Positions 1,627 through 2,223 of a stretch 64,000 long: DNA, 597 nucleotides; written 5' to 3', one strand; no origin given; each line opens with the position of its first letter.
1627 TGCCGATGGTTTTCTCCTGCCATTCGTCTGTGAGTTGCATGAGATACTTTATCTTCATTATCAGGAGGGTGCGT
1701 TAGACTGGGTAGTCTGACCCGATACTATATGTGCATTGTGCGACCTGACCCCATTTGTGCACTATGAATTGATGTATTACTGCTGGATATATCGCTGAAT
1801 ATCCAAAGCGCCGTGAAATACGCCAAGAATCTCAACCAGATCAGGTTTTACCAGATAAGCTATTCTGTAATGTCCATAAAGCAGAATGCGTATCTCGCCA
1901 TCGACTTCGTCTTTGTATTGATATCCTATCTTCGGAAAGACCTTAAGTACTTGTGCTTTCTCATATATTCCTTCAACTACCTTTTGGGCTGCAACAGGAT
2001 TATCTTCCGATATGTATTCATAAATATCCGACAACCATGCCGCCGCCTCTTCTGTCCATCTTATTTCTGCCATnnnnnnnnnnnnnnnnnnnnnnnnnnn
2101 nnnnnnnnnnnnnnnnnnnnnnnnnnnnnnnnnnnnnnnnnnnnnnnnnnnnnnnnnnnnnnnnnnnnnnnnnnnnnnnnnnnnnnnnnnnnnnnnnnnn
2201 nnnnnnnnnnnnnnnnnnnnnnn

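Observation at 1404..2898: Toxin-antitoxin cassette inserted at the 3' end of sorB, leaving a partial duplicate of the gene end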

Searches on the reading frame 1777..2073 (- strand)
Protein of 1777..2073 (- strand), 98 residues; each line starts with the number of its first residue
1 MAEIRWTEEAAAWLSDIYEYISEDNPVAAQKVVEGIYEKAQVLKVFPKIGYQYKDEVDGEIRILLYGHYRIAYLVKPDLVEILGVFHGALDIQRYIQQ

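Call 5: search_protein_families(library=pfam, proteins=[window:1777-2073:-], max_evalue=0.01)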
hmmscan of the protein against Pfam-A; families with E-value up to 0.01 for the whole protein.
window:1777-2073:- (98 aa): 1 family
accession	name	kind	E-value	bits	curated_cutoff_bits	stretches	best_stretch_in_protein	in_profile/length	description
PF05016.21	ParE_toxin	-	3.8e-15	56.7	23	1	4-89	1-86/89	ParE toxin of type II toxin-antitoxin system, parDE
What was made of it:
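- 1777..2073 (-): ParE/RelE-family toxin, 98 aa. PF05016, 56.7 bits, E=3.8e-15 (call 5).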

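Call 21: find_encoding_contigs(protein=window:1777-2073:-, flank=10000, max_places=10)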
Protein window:1777-2073:- (98 aa): 23 contigs read that carry it; 10 places shown.
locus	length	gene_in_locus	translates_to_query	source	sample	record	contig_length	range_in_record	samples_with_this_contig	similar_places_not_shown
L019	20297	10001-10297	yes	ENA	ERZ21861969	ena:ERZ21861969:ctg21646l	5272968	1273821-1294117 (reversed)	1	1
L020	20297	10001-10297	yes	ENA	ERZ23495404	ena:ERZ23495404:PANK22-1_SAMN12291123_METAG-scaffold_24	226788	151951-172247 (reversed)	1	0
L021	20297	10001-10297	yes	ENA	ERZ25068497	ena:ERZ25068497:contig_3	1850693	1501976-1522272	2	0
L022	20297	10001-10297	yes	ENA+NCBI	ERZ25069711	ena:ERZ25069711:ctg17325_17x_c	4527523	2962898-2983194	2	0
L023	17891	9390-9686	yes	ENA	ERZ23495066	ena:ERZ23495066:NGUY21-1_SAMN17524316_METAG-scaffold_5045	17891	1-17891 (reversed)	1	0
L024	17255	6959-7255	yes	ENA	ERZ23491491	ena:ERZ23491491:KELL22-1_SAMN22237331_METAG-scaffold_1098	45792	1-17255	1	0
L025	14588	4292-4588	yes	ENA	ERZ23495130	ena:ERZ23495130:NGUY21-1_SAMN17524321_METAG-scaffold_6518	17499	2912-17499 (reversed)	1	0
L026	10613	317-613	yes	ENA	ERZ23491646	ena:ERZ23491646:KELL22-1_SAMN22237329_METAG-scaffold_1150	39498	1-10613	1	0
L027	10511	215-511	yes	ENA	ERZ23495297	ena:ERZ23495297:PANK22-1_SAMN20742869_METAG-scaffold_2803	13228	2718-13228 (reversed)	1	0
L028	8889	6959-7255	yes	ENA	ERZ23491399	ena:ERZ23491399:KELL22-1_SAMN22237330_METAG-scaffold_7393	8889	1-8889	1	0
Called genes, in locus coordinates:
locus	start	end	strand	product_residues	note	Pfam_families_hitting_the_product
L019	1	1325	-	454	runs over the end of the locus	PF02233:PNTB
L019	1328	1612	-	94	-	PF12769:PNTB_4TM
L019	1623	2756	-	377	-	PF05222:AlaDh_PNT_N, PF02826:2-Hacid_dh_C (faint), PF01262:AlaDh_PNT_C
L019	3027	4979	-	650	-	PF01011:PQQ, PF13360:PQQ_2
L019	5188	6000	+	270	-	-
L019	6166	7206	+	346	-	PF00296:Bac_luciferase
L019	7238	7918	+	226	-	PF13759:2OG-FeII_Oxy_5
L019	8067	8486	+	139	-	PF13560:HTH_31 (weak), PF01381:HTH_3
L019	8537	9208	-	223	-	PF01027:Bax1-I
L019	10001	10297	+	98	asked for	PF05016:ParE_toxin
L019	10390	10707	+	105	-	PF00353:HemolysinCabind (weak)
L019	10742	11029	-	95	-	PF01381:HTH_3 (weak)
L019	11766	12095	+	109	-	PF05534:HicB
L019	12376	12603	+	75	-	-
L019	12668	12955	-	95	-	PF07045:DUF1330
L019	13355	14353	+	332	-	PF00701:DHDPS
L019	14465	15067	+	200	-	PF01323:DSBA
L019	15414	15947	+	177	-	PF01925:TauE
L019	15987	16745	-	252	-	PF00106:adh_short, PF01370:Epimerase (weak), PF13561:adh_short_C2, PF23441:SDR (weak)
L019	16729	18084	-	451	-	PF01494:FAD_binding_3 (faint), PF00890:FAD_binding_2, PF01266:DAO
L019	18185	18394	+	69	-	-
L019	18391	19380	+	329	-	PF12838:Fer4_7 (weak), PF13484:Fer4_16 (weak)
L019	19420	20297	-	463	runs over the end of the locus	PF01565:FAD_binding_4, PF08031:BBE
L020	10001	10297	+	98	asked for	PF05016:ParE_toxin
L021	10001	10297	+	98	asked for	PF05016:ParE_toxin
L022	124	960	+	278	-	PF07110:EthD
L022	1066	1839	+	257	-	PF00106:adh_short, PF08659:KR, PF13561:adh_short_C2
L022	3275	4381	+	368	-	PF03435:Sacchrp_dh_NADP, PF19362:DUF5938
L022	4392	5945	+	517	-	PF00501:AMP-binding, PF13193:AMP-binding_C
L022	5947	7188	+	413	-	PF00108:Thiolase_N, PF00109:ketoacyl-synt (weak), PF02803:Thiolase_C (weak), PF22691:Thiolase_C_1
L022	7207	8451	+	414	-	PF07690:MFS_1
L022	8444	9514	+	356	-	PF01244:Peptidase_M19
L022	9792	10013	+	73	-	-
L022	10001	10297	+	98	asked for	PF05016:ParE_toxin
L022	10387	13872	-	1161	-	PF01558:POR, PF20169:DUF6537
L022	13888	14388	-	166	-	PF14588:YjgF_endoribonc, PF01042:Ribonuc_L-PSP (faint)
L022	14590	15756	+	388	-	PF01070:FMN_dh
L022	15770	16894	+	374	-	PF03060:NMO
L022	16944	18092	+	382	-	PF02771:Acyl-CoA_dh_N, PF02770:Acyl-CoA_dh_M, PF00441:Acyl-CoA_dh_1, PF08028:Acyl-CoA_dh_2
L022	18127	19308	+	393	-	PF22691:Thiolase_C_1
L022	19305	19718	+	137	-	PF12172:zf-ChsH2, PF01796:OB_ChsH2_C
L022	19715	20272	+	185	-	PF13452:FAS1_DH_region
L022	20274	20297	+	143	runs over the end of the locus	-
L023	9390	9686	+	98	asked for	PF05016:ParE_toxin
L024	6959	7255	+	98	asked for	PF05016:ParE_toxin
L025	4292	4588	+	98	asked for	PF05016:ParE_toxin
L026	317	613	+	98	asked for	PF05016:ParE_toxin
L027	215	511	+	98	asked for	PF05016:ParE_toxin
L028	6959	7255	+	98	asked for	PF05016:ParE_toxin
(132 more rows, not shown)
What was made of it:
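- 1777..2073 (-): The identical protein is listed in 38 index blocks (call 21).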

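Call 22: find_homologous_proteins(query=window:1777-2073:-, max_evalue=1e-8)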
Query window:1777-2073:- (98 aa): 3363 proteins with E <= 1e-8 among 3376 candidates; the best 120 are listed.
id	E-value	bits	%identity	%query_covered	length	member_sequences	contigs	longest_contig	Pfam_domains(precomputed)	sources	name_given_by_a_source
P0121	4.6e-57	208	99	100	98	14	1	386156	PF05016.22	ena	-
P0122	8.9e-56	204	97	100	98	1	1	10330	PF05016.22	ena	-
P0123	4.2e-52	192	90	100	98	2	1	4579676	PF05016.22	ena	-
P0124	5.5e-52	192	89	100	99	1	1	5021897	PF05016.22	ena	-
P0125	9.0e-52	191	90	100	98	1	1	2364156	PF05016.22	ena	-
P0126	1.1e-50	188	88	100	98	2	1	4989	PF05016.22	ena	-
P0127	4.2e-50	186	88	99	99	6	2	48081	PF05016.22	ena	-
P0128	7.9e-46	172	79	100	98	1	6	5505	PF05016.22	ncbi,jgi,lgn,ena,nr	ncbi:type II toxin-antitoxin system RelE/ParE family toxin [bacterium]|jgi:plasmid stabilization sys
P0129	1.7e-45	171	79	100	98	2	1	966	PF05016.22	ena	-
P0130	4.9e-44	166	76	99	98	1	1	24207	PF05016.22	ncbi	ncbi:MAG: type II toxin-antitoxin system RelE/ParE family toxin [Sedimenticola sp.]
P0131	7.9e-44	166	77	100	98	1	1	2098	PF05016.22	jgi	jgi:plasmid stabilization system protein ParE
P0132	1.5e-43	165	74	100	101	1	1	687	PF05016.22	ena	-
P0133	3.8e-43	164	70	99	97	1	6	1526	PF05016.22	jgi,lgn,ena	-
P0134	5.6e-43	163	72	99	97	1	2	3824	PF05016.22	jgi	jgi:toxin ParE1/3/4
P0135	5.8e-43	163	72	99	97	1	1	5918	PF05016.22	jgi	jgi:plasmid stabilization system protein ParE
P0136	8.7e-43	162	72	99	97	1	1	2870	PF05016.22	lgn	-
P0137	9.7e-43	162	72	99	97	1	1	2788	PF05016.22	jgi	jgi:plasmid stabilization system protein ParE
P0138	1.2e-42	162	76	99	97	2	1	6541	PF05016.22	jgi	jgi:plasmid stabilization system protein ParE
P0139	2.0e-42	161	73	99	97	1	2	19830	PF05016.22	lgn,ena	-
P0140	2.1e-42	161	71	99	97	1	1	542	PF05016.22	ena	-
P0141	2.1e-42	161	70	99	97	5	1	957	PF05016.22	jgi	-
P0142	2.3e-42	161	72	100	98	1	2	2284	PF05016.22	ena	-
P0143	2.4e-42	161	72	99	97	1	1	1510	PF05016.22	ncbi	-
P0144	3.2e-42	161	76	99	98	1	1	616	PF05016.22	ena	-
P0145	4.9e-42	160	72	100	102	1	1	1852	PF05016.22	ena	-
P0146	5.3e-42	160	71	99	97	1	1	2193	PF05016.22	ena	-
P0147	5.3e-42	160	75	98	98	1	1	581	PF05016.22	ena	-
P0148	6.2e-42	160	72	99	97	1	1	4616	PF05016.22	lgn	-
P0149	6.4e-42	160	71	98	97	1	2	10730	PF05016.22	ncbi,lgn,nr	ncbi:MAG: type II toxin-antitoxin system RelE/ParE family toxin [Chromatiaceae bacterium]|nr:type II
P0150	7.0e-42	159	70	99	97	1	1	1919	PF05016.22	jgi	jgi:toxin ParE1/3/4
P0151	7.5e-42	159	75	99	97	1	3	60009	PF05016.22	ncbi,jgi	-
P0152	8.6e-42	159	69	99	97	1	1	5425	PF05016.22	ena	-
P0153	8.7e-42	159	70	99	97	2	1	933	PF05016.22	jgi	jgi:plasmid stabilization system protein ParE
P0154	9.7e-42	159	71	97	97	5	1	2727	PF05016.22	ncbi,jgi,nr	ncbi:MAG: type II toxin-antitoxin system RelE/ParE family toxin [Bacteroidetes bacterium]|nr:MAG: ty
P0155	9.9e-42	159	70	100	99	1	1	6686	PF05016.22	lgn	-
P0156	1.1e-41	159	71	99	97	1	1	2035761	PF05016.22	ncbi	-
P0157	1.2e-41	159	69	99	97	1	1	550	PF05016.22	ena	-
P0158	1.3e-41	159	69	99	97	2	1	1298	PF05016.22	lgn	-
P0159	1.9e-41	158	71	99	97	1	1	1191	PF05016.22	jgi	jgi:toxin ParE1/3/4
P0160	2.0e-41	158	71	99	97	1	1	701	PF05016.22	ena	-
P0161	2.1e-41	158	70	99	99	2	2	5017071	PF05016.22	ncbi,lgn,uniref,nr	ncbi:type II toxin-antitoxin system RelE/ParE family toxin [Thiocystis violascens]|uniref:Plasmid st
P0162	2.1e-41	158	72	98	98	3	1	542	PF05016.22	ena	-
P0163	2.6e-41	158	70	99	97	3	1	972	PF05016.22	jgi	jgi:toxin ParE1/3/4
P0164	2.7e-41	158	71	99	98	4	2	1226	PF05016.22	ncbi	-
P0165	3.1e-41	157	71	99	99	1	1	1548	PF05016.22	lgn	-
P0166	3.1e-41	157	67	100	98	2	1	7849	PF05016.22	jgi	-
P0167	4.0e-41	157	68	99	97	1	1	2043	PF05016.22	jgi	-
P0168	5.1e-41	157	69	100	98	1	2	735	PF05016.22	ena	-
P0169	5.2e-41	157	72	98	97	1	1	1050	PF05016.22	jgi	jgi:plasmid stabilization system protein ParE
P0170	5.9e-41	157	73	98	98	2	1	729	PF05016.22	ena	-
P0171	7.6e-41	156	72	99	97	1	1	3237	PF05016.22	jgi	-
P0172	7.7e-41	156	67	99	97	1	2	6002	PF05016.22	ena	-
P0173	8.6e-41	156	68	99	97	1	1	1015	PF05016.22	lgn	-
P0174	1.1e-40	156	68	99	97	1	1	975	PF05016.22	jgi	-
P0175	1.2e-40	156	73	98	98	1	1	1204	PF05016.22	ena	-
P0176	1.2e-40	156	70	100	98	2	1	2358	PF05016.22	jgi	jgi:toxin ParE1/3/4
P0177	1.2e-40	155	72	99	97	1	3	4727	PF05016.22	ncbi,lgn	-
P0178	1.2e-40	155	73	99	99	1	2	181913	PF05016.22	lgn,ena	-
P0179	1.3e-40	155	70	99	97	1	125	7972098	PF05016.22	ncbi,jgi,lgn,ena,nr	ncbi:MAG TPA: type II toxin-antitoxin system RelE/ParE family toxin [Chromatiaceae bacterium]|jgi:to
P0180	1.4e-40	155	70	99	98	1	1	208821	PF05016.22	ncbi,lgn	-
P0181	1.8e-40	155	71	98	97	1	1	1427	PF05016.22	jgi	jgi:plasmid stabilization system protein ParE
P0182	1.9e-40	155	73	98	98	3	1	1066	PF05016.22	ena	-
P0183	2.3e-40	155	68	100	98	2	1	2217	PF05016.22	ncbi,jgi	-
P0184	2.6e-40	154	68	99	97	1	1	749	PF05016.22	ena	-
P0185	2.8e-40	154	71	98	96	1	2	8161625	PF05016.22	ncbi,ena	-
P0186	3.1e-40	154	74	98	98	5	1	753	PF05016.22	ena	-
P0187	3.1e-40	154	74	98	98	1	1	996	PF05016.22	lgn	-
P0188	3.5e-40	154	71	98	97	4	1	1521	PF05016.22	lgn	-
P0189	3.8e-40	154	70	98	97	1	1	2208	PF05016.22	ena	-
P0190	3.9e-40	154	73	99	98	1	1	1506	PF05016.22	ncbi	-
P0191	4.0e-40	154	70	100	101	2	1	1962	PF05016.22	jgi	-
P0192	4.0e-40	154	67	99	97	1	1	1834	PF05016.22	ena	-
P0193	4.5e-40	154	71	98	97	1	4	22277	PF05016.22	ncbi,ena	-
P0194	4.9e-40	154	73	98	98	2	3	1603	PF05016.22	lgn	-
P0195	5.0e-40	154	74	98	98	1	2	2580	PF05016.22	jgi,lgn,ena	-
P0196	5.5e-40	153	69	99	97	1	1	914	PF05016.22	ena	-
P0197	6.2e-40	153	72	98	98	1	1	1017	PF05016.22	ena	-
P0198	6.4e-40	153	75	98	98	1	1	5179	PF05016.22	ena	-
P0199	6.8e-40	153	70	99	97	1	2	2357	PF05016.22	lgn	-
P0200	7.1e-40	153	72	98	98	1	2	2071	PF05016.22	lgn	-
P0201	7.4e-40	153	74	98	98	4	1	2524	PF05016.22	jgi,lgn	-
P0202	7.7e-40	153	71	98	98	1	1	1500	PF05016.22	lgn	-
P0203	7.8e-40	153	68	98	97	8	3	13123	PF05016.22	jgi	jgi:toxin ParE1/3/4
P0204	8.1e-40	153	70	98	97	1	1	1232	PF05016.22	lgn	-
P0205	8.1e-40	153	72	98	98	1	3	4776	PF05016.22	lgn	-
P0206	8.2e-40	153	69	98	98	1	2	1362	PF05016.22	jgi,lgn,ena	-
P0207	9.4e-40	153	73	98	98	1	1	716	PF05016.22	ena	-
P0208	9.9e-40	153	72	99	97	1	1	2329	PF05016.22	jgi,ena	-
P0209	1.1e-39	152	72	98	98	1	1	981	PF05016.22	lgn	-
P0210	1.2e-39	152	65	99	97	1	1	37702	PF05016.22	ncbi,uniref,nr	ncbi:type II toxin-antitoxin system RelE/ParE family toxin [Thiocapsa sp.]|uniref:type II toxin-anti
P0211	1.2e-39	152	72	99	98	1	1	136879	PF05016.22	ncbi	-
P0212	1.4e-39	152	72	98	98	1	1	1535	PF05016.22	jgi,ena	-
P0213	1.4e-39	152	72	98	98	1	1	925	PF05016.22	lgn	-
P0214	1.4e-39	152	72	98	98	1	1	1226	PF05016.22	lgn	-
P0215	1.5e-39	152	69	98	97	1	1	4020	PF05016.22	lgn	-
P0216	1.5e-39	152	72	98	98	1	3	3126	PF05016.22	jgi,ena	jgi:plasmid stabilization system protein ParE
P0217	1.6e-39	152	71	98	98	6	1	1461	PF05016.22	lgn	-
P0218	1.6e-39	152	72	98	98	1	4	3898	PF05016.22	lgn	-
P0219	1.6e-39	152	70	98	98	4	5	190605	PF05016.22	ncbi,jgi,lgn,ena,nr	ncbi:MAG: type II toxin-antitoxin system RelE/ParE family toxin [Deltaproteobacteria bacterium]|nr:t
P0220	1.7e-39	152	71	99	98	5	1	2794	PF05016.22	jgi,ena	-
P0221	1.7e-39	152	68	99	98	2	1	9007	PF05016.22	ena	-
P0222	1.8e-39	152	71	98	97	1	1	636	PF05016.22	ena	-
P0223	1.8e-39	152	70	98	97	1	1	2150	PF05016.22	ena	-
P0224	2.1e-39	152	71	98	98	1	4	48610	PF05016.22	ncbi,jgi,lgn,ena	-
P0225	2.3e-39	151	69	98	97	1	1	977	PF05016.22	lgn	-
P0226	2.6e-39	151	71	98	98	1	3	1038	PF05016.22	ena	-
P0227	2.7e-39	151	68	99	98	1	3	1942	PF05016.22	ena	-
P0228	2.8e-39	151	70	98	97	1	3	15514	PF05016.22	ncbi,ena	-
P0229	3.0e-39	151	72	98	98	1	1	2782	PF05016.22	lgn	-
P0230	3.2e-39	151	65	100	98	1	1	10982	PF05016.22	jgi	jgi:plasmid stabilization system protein ParE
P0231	3.4e-39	151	71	98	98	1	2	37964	PF05016.22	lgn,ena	-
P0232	3.5e-39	151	70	98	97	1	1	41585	PF05016.22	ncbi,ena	-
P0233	3.6e-39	151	76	93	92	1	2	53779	PF05016.22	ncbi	ncbi:MAG: type II toxin-antitoxin system RelE/ParE family toxin [Sedimenticola sp.]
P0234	3.7e-39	151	71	98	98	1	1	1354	PF05016.22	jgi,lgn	jgi:plasmid stabilization system protein ParE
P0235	4.1e-39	151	65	100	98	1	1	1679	PF05016.22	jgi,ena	-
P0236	4.2e-39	151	73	98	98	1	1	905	PF05016.22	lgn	-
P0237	4.2e-39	151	72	98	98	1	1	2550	PF05016.22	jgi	jgi:toxin ParE1/3/4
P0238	4.6e-39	150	71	98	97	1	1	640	PF05016.22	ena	-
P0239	4.7e-39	150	68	98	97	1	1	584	PF05016.22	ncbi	-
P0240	4.8e-39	150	72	98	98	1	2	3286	PF05016.22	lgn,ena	-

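Call 30: search_protein_families(library=ncbifam, proteins=[window:1777-2073:-], max_evalue=0.01)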
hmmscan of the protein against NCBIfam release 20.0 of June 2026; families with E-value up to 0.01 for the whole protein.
window:1777-2073:- (98 aa): 1 family
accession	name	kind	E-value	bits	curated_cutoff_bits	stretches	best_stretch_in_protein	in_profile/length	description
TIGR02385.1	RelE_StbE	subfamily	0.0016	18.9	27.9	1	3-78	1-73/88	type II toxin-antitoxin system mRNA interferase toxin, RelE/StbE family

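Call 31: search_protein_families(library=padloc, proteins=[window:1777-2073:-], max_evalue=0.01)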
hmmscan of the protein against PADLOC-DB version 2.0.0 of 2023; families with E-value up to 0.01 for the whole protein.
window:1777-2073:- (98 aa): 0 families

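Call 39: search_protein_families(library=pfam, proteins=[L019:10390-10707:+], max_evalue=1)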
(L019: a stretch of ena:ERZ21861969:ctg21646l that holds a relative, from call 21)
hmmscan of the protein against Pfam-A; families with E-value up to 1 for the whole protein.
L019:10390-10707:+ (105 aa): 2 families
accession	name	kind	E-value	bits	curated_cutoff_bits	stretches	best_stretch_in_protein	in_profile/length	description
PF00353.25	HemolysinCabind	-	1.1e-11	44.8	23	3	17-48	3-34/36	RTX calcium-binding nonapeptide repeat (4 copies)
PF20721.2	C19orf12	-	0.26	11.5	30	1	32-81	58-108/163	C19orf12-like protein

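Call 54: find_encoding_contigs(protein=P0121, flank=4000, max_places=10)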
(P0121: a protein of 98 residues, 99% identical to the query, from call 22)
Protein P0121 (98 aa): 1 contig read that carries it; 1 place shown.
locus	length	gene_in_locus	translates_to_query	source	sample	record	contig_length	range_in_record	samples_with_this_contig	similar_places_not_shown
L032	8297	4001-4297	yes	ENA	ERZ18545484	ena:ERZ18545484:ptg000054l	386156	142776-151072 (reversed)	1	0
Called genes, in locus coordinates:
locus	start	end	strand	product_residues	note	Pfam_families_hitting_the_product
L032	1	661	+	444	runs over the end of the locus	PF00890:FAD_binding_2 (weak), PF01266:DAO, PF01494:FAD_binding_3 (faint), PF03486:HI0933_like (faint), PF12831:FAD_oxidored (weak), PF13450:NAD_binding_8 (weak), PF13738:Pyr_redox_3 (faint)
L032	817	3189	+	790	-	PF07715:Plug, PF00593:TonB_dep_Rec_b-barrel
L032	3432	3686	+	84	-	-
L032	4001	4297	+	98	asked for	PF05016:ParE_toxin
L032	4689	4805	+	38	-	-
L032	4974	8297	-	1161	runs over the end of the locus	PF01558:POR, PF20169:DUF6537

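Call 55: find_encoding_contigs(protein=P0123, flank=4000, max_places=10)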
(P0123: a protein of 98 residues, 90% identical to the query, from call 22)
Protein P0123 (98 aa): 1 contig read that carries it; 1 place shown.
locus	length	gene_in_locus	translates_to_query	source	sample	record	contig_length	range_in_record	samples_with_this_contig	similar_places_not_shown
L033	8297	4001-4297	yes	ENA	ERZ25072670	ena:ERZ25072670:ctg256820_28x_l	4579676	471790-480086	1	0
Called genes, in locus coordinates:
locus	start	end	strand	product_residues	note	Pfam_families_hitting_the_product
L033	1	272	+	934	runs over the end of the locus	PF20464:MmeI_N, PF20465:MmeI_hel, PF02384:N6_Mtase (weak), PF20473:MmeI_Mtase, PF20466:MmeI_TRD, PF20467:MmeI_C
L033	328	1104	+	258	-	-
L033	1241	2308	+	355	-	PF04471:Mrr_cat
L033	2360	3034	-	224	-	-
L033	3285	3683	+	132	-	-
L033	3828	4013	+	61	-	-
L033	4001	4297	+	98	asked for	PF05016:ParE_toxin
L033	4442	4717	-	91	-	PF21716:dnstrm_HI1420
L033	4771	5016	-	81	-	-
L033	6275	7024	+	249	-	-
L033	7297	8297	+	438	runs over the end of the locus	PF13391:HNH_2 (faint)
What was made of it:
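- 2061..2246 (-): Antitoxin candidate, 61 aa from the ATG at 2246 (the mechanical ORF from the TTG at 2315 is 84 aa); overlaps ParE by 13 nt. Gene callers give 61 or 73 aa (calls 21, 55).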

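Call 64: find_related_loci(query=window:1777-2073:-, collection=viral_contigs, flank=3000)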
Query window:1777-2073:- (98 aa) in viral_contigs; peptide patterns used: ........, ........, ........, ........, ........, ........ (x = any residue, [..] = any of these).
6 stretches matched a pattern, but none encodes a relative of the query by tblastn (E <= 1e-3).
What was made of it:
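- Tried and rejected: No relative of the ParE protein in IMG/VR viral contigs (call 64).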
